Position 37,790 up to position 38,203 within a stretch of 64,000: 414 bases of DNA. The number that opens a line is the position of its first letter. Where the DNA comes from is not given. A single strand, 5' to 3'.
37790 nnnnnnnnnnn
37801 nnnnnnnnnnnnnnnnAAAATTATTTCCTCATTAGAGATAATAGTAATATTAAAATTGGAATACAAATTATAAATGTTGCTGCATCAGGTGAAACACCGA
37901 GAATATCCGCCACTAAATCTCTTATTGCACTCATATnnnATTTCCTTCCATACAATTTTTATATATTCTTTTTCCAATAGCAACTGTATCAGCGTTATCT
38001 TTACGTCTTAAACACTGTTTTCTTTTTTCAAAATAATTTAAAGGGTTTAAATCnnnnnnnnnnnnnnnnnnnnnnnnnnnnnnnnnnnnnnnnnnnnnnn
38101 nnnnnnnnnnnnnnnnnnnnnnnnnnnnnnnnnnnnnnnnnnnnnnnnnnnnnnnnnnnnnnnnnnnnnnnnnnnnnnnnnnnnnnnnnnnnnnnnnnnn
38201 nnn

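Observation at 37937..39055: Family A: constant 35-aa C-terminal two-Cys module on unrelated N-terminal domains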

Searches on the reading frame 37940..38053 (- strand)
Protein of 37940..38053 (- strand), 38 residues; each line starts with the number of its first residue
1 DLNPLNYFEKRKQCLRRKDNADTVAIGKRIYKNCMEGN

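Call 64: search_solved_structures(query=A2, max_evalue=10)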
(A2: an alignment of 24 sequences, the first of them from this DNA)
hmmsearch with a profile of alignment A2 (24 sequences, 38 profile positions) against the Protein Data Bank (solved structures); distinct sequences matched with E-value up to 10: 1.
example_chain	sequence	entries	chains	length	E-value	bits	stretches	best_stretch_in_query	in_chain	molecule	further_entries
1w9y_A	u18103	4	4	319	0.29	14.1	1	19-37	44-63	1-AMINOCYCLOPROPANE-1-CARBOXYLATE OXIDASE 1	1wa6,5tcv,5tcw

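Call 67: search_protein_families(library=pfam, alignment_id=A2, max_evalue=5)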
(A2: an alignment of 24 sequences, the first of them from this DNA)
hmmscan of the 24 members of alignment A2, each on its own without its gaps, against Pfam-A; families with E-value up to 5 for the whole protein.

A. member 1, seq(38 aa): 0 families

B. families by the number of members that match (of 24 scanned): 4 families
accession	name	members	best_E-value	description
PF12313.13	NPR1_like_C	2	0.043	NPR1/NIM1 like defence protein C terminal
PF20738.2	Cin1_N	1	0.031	Cellophane-induced 1 (cin1) repeat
PF15906.11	zf-NOSIP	1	0.072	Zinc-finger of nitric oxide synthase-interacting protein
PF02375.23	JmjN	1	0.16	jmjN domain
